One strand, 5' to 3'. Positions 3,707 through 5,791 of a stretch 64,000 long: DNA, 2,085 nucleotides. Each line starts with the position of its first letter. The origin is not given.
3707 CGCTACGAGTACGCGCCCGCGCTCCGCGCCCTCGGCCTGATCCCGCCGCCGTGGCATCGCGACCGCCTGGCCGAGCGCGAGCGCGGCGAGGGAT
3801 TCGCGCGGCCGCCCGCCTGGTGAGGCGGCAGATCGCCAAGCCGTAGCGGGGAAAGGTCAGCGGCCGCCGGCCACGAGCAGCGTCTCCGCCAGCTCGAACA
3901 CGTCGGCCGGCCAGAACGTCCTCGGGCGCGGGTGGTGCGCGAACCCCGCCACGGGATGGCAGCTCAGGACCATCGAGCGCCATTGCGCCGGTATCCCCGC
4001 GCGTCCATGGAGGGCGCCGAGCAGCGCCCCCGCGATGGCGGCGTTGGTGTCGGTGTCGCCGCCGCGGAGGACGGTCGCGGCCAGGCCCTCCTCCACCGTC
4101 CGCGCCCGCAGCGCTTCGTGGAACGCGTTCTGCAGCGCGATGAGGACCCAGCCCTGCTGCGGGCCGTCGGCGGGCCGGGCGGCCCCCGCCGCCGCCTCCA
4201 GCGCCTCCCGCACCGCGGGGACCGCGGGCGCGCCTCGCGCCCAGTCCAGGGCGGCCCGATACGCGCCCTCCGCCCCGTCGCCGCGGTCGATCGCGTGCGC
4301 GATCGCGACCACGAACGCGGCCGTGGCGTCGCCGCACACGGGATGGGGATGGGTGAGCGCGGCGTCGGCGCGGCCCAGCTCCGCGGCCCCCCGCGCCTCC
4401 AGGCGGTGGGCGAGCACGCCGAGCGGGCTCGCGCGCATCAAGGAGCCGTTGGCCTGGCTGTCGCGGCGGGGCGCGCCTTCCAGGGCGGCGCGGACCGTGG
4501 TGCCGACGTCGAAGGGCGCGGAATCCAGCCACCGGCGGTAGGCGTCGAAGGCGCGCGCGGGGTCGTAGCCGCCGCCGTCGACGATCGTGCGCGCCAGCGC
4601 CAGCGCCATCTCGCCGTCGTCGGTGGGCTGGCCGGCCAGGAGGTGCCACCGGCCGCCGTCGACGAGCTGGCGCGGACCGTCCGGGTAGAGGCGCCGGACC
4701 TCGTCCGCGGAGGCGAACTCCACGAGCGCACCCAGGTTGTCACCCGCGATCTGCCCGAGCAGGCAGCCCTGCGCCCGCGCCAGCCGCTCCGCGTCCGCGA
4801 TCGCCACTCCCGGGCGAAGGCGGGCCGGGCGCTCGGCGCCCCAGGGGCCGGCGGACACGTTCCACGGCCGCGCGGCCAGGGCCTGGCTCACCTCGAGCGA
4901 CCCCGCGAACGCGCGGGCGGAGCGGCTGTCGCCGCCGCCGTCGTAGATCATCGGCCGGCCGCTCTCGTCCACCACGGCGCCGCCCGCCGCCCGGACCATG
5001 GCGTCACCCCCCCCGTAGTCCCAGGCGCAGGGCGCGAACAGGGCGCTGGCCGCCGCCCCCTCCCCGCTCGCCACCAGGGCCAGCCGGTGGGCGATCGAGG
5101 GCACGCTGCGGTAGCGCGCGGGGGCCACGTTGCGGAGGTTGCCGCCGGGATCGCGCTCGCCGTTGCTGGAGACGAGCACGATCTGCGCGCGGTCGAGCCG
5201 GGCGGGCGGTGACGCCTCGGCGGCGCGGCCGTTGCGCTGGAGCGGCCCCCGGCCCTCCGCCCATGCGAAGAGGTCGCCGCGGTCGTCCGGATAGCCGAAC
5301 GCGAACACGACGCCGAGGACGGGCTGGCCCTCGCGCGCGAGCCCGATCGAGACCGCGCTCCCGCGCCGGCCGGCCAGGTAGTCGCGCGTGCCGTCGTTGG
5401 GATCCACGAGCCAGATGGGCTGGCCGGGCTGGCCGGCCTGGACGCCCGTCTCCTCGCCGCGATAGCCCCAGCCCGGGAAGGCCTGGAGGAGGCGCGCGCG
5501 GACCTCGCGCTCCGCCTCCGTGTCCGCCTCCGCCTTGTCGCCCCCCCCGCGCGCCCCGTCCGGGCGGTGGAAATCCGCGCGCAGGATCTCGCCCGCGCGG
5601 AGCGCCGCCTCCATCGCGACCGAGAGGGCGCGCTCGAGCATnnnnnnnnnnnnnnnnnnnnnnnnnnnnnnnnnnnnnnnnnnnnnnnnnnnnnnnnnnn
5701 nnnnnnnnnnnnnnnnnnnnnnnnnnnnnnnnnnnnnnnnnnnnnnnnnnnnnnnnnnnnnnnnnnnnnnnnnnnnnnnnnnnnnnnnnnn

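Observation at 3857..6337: IMPase-family phosphatase fused to ADP-ribosylglycohydrolase, divergent from a multi-zinc-ribbon protein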

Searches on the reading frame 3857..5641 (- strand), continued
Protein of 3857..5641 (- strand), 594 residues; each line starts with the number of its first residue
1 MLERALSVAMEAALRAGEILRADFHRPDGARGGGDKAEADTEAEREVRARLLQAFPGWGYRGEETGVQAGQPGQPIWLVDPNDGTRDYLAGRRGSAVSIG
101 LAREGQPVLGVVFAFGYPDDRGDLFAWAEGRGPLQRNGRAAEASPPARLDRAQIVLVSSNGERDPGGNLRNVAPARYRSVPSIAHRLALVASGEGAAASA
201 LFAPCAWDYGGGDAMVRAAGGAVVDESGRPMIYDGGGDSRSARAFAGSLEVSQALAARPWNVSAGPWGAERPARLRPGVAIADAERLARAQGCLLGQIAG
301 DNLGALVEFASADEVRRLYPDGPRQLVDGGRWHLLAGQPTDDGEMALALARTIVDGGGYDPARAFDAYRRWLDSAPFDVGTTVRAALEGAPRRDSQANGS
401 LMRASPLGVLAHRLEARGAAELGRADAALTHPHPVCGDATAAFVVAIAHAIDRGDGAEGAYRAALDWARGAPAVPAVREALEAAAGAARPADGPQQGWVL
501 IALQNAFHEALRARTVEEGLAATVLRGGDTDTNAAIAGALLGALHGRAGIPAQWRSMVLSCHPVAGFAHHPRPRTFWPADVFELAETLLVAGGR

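Call 77: get_annotated_region(hit=H18, flank=7000)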
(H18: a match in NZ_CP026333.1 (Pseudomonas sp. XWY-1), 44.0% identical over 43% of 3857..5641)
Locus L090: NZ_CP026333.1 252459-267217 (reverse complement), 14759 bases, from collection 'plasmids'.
description: Pseudomonas sp. XWY-1 plasmid pXWY, complete sequence
organism: Pseudomonas sp. XWY-1 (NCBI taxid 2069256)
taxonomy: Bacteria; Pseudomonadota; Gammaproteobacteria; Pseudomonadales; Pseudomonadaceae; Pseudomonas; Pseudomonas sp. XWY-1
host: -; source: cell culture,Rice Fields; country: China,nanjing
typing (MOB-suite, as given by PLSDB): conjugative; relaxase MOBF,MOBP; mating-pair formation MPF_F
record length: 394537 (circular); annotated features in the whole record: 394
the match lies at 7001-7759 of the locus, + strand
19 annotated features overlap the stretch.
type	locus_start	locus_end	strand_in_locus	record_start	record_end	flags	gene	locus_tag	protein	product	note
CDS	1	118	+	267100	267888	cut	-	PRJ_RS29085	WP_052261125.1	metallophosphoesterase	-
CDS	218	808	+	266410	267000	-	-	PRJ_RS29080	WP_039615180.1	DUF6088 family protein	-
CDS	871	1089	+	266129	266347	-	-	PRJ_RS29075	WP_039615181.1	BPSL0761 family protein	-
CDS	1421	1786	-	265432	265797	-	-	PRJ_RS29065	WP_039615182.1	histone-like nucleoid-structuring protein, MvaT/MvaU family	GO:0071824 - protein-DNA complex organization [Evidence IEA]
CDS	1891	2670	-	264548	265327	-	istB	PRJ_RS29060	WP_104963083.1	IS21-like element helper ATPase IstB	-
CDS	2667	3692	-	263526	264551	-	istA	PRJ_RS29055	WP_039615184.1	IS21 family transposase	-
CDS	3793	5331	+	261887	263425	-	-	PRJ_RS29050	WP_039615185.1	IS3 family transposase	-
CDS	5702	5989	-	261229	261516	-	-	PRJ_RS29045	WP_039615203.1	helix-turn-helix transcriptional regulator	-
CDS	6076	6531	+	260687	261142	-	-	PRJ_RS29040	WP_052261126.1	hypothetical protein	-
CDS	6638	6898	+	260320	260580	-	-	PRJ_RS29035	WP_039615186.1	hypothetical protein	-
CDS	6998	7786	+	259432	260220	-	-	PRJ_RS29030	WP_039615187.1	inositol monophosphatase family protein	-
CDS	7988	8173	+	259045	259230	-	-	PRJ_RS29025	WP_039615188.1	hypothetical protein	-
CDS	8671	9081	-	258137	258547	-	-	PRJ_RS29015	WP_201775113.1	hypothetical protein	-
CDS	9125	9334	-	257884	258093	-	-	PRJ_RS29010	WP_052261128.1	MbcA/ParS/Xre antitoxin family protein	-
CDS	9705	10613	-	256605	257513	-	-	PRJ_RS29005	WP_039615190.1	site-specific integrase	GO:0015074 - DNA integration [Evidence IEA]; GO:0006310 - DNA recombination [Evidence IEA]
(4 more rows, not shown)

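Call 78: get_annotated_region(hit=H14, flank=7000)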
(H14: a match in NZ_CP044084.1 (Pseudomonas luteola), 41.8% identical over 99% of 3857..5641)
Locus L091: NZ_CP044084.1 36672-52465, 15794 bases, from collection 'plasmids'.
description: Pseudomonas luteola strain FDAARGOS_637 plasmid unnamed1, complete sequence
organism: Pseudomonas luteola (NCBI taxid 47886)
taxonomy: Bacteria; Pseudomonadota; Gammaproteobacteria; Pseudomonadales; Pseudomonadaceae; Pseudomonas; Pseudomonas luteola
host: -; source: Homo sapiens,clinical isolate; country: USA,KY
typing (MOB-suite, as given by PLSDB): non-mobilizable
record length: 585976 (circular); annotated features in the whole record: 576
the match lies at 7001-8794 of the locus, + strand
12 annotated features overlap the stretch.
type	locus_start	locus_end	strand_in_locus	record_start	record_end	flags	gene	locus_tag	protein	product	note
CDS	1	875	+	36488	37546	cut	-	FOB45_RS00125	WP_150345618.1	restriction endonuclease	GO:0009307 - DNA restriction-modification system [Evidence IEA]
CDS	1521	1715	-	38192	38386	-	-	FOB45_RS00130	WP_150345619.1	hypothetical protein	-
CDS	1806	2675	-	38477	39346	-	-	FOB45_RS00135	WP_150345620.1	WYL domain-containing protein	-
CDS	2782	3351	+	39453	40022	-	-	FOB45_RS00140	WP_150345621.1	HD domain-containing protein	-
CDS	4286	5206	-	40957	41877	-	-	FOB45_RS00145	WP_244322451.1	hypothetical protein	-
CDS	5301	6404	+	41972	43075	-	-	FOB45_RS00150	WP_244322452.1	WYL domain-containing protein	-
CDS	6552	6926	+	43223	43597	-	-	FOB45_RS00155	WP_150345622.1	hypothetical protein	-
CDS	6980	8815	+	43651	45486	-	-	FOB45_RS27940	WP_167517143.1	inositol monophosphatase family protein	-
CDS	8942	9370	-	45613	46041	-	-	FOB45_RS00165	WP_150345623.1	hypothetical protein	-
CDS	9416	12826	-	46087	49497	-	-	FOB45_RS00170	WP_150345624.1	TM0106 family RecB-like putative nuclease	-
CDS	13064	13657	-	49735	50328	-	-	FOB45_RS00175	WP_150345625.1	hypothetical protein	-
CDS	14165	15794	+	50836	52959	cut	-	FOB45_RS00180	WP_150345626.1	ATP-binding protein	-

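Call 79: get_annotated_region(hit=H13, flank=7000)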
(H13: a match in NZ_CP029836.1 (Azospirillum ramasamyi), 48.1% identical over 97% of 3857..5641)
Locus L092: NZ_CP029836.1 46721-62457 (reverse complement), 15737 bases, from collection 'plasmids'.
description: Azospirillum ramasamyi strain M2T2B2 plasmid unnamed6, complete sequence
organism: Azospirillum ramasamyi (NCBI taxid 682998)
taxonomy: Bacteria; Pseudomonadota; Alphaproteobacteria; Rhodospirillales; Azospirillaceae; Azospirillum; Azospirillum ramasamyi
host: -; source: single cell,Cow dung; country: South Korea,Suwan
typing (MOB-suite, as given by PLSDB): mobilizable; relaxase MOBP
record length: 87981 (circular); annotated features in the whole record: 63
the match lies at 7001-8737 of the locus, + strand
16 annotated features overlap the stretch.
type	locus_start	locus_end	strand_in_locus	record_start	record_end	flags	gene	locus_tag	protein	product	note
CDS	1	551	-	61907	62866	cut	-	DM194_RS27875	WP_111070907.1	zinc-binding alcohol dehydrogenase family protein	-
CDS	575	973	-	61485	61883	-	-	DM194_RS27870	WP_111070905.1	RidA family protein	-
CDS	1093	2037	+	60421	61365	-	-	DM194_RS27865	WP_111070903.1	LysR family transcriptional regulator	-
CDS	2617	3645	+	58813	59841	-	-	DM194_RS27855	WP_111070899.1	alpha/beta hydrolase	-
CDS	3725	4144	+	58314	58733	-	-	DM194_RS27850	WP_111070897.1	organic hydroperoxide resistance protein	-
CDS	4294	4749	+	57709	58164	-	-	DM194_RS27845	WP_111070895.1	MarR family transcriptional regulator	-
CDS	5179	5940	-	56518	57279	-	-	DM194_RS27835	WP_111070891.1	ribonuclease H-like domain-containing protein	-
CDS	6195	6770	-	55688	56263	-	-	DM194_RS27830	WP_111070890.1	hypothetical protein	-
CDS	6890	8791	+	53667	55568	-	-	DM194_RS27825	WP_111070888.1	inositol monophosphatase family protein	-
CDS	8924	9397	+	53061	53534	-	-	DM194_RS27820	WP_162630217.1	hypothetical protein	-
CDS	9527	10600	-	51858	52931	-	-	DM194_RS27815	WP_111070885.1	restriction endonuclease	-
CDS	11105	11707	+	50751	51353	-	-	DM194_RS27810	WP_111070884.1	hypothetical protein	-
CDS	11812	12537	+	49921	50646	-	-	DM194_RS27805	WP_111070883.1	response regulator transcription factor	GO:0000160 - phosphorelay signal transduction system [Evidence IEA]; GO:0006355 - regulation of DNA-templated ...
CDS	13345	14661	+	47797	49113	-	-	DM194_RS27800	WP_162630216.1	hypothetical protein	-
CDS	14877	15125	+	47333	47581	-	-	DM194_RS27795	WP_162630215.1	helix-turn-helix domain-containing protein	-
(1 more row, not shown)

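Call 80: get_annotated_region(hit=H12, flank=7000)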
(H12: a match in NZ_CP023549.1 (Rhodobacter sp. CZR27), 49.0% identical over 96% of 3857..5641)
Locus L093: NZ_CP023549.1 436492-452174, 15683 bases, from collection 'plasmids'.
description: Rhodobacter sp. CZR27 plasmid unnamed1, complete sequence
organism: Rhodobacter sp. CZR27 (NCBI taxid 2033869)
taxonomy: Bacteria; Pseudomonadota; Alphaproteobacteria; Rhodobacterales; Paracoccaceae; Rhodobacter; Rhodobacter sp. CZR27
host: -; source: cell culture,paddy soil; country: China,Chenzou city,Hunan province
typing (MOB-suite, as given by PLSDB): non-mobilizable
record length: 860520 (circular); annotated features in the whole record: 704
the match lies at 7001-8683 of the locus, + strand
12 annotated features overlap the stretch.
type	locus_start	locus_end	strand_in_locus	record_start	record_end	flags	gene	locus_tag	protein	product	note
CDS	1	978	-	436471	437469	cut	-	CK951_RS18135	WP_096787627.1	WYL domain-containing protein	-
CDS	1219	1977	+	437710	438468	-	-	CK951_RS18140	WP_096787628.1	hypothetical protein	-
CDS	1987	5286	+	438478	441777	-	-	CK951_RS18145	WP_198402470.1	TM0106 family RecB-like putative nuclease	-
CDS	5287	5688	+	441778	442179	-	-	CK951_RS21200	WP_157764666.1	hypothetical protein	-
CDS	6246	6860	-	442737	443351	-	-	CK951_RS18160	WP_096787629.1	recombinase family protein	-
CDS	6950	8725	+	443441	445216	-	-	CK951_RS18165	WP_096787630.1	inositol monophosphatase family protein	-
CDS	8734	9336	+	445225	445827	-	-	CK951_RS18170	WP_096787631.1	NUDIX hydrolase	-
CDS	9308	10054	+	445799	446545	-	-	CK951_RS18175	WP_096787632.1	hypothetical protein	-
CDS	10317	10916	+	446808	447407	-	-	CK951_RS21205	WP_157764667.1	hypothetical protein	-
CDS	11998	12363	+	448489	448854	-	mobC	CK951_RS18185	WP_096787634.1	plasmid mobilization relaxosome protein MobC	-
CDS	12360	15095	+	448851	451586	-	-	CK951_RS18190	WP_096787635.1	relaxase/mobilization nuclease domain-containing protein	-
CDS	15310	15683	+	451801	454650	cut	-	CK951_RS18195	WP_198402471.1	DUF3427 domain-containing protein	-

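Call 81: get_annotated_region(hit=H11, flank=7000)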
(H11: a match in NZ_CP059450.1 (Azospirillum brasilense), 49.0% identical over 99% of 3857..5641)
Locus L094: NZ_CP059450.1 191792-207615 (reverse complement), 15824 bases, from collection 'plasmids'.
description: Azospirillum brasilense strain 2020WEIHUA_K plasmid unnamed1, complete sequence
organism: Azospirillum brasilense (NCBI taxid 192)
taxonomy: Bacteria; Pseudomonadota; Alphaproteobacteria; Rhodospirillales; Azospirillaceae; Azospirillum; Azospirillum brasilense
host: -; source: Prokaryotes,soil; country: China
typing (MOB-suite, as given by PLSDB): mobilizable; replicon rep_cluster_622; relaxase MOBP
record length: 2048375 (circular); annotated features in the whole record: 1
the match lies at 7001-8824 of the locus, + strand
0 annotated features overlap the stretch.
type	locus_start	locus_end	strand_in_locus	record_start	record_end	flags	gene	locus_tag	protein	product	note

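Call 83: search_protein_families(library=pfam, proteins=[L093:8734-9336:+, L093:9308-10054:+, L093:10317-10916:+, L093:1219-1977:+, L093:5287-5688:+, L091:6552-6926:+, L091:8942-9370:-, L091:4286-5206:-, L092:6195-6770:-, L092:8924-9397:+], max_evalue=0.01)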
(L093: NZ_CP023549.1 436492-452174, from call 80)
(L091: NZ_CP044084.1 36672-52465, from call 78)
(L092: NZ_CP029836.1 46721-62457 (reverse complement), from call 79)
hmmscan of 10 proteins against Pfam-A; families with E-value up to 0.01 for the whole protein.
L093:8734-9336:+ (200 aa): 1 family
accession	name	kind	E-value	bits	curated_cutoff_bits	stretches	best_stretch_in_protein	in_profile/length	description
PF00293.34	NUDIX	-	2.2e-16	60.5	21.1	1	18-118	9-119/134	NUDIX domain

L093:9308-10054:+ (248 aa): 0 families

L093:10317-10916:+ (199 aa): 0 families

L093:1219-1977:+ (252 aa): 0 families

L093:5287-5688:+ (133 aa): 0 families

L091:6552-6926:+ (124 aa): 0 families

L091:8942-9370:- (142 aa): 0 families

L091:4286-5206:- (306 aa): 0 families

L092:6195-6770:- (191 aa): 0 families

L092:8924-9397:+ (157 aa): 0 families

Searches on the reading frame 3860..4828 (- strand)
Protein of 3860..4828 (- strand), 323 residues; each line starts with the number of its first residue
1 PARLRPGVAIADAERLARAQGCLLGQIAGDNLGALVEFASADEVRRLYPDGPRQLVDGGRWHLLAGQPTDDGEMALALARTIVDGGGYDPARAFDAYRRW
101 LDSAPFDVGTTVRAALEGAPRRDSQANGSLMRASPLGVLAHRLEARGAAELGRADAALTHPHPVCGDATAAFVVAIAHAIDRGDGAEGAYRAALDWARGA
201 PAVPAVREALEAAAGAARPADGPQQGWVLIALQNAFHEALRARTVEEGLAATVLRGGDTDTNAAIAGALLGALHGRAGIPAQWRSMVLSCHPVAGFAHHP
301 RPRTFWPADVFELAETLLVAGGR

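Call 37: search_solved_structures(query=window:3860-4828:-, max_evalue=0.001, show_alignments=3)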
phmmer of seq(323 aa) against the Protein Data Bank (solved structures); distinct sequences matched with E-value up to 0.001: 18.
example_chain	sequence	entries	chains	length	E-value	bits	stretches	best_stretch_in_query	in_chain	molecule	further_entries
2woc_A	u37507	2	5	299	3.5e-26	95.6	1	18-286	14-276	ADP-RIBOSYL-[DINITROGEN REDUCTASE] GLYCOHYDROLASE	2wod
2woe_A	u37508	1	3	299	1.3e-25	93.7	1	18-286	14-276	ADP-RIBOSYL-[DINITROGEN REDUCTASE] GLYCOHYDROLASE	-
3g9d_A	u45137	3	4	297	8.5e-24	87.8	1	16-284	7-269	Dinitrogenase reductase activating glucohydrolase | Dinitrogenase reductase activacting glicohydrolase | ADP-ribosyl-(Dinitrogen reductase) hydrolase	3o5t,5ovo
2cwc_A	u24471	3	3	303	2e-17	66.8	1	14-284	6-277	ADP-ribosylglycohydrolase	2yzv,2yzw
6dre_A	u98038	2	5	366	2e-14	57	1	6-295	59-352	ADP-ribosyl-(Dinitrogen reductase) hydrolase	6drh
1t5j_A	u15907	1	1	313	1.1e-13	54.5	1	20-177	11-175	Hypothetical protein MJ1187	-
8za7_A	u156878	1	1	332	1.8e-08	37.4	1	20-289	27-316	Lmo0067 protein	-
9rfd_A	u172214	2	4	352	3.6e-07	33.1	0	246-285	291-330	ADP-ribosylhydrolase ARH3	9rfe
6d36_C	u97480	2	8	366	4.3e-07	32.9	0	246-285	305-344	Poly(ADP-ribose) glycohydrolase ARH3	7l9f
5zqy_A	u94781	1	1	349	8.4e-07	31.9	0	246-285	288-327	Poly(ADP-ribose) glycohydrolase ARH3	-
2g4k_A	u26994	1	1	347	1.1e-06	31.5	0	246-285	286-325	ADP-ribosylhydrolase 3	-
2foz_A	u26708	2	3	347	1.2e-06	31.4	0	246-285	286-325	ADP-ribosylhydrolase like 2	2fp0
7l9h_C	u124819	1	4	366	1.3e-06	31.3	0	246-285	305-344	ADP-ribose glycohydrolase ARH3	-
2qty_A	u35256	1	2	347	1.4e-06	31.2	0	246-285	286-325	Poly(ADP-ribose) glycohydrolase ARH3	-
6d3a_C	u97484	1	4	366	1.5e-06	31.1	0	246-285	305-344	Poly(ADP-ribose) glycohydrolase ARH3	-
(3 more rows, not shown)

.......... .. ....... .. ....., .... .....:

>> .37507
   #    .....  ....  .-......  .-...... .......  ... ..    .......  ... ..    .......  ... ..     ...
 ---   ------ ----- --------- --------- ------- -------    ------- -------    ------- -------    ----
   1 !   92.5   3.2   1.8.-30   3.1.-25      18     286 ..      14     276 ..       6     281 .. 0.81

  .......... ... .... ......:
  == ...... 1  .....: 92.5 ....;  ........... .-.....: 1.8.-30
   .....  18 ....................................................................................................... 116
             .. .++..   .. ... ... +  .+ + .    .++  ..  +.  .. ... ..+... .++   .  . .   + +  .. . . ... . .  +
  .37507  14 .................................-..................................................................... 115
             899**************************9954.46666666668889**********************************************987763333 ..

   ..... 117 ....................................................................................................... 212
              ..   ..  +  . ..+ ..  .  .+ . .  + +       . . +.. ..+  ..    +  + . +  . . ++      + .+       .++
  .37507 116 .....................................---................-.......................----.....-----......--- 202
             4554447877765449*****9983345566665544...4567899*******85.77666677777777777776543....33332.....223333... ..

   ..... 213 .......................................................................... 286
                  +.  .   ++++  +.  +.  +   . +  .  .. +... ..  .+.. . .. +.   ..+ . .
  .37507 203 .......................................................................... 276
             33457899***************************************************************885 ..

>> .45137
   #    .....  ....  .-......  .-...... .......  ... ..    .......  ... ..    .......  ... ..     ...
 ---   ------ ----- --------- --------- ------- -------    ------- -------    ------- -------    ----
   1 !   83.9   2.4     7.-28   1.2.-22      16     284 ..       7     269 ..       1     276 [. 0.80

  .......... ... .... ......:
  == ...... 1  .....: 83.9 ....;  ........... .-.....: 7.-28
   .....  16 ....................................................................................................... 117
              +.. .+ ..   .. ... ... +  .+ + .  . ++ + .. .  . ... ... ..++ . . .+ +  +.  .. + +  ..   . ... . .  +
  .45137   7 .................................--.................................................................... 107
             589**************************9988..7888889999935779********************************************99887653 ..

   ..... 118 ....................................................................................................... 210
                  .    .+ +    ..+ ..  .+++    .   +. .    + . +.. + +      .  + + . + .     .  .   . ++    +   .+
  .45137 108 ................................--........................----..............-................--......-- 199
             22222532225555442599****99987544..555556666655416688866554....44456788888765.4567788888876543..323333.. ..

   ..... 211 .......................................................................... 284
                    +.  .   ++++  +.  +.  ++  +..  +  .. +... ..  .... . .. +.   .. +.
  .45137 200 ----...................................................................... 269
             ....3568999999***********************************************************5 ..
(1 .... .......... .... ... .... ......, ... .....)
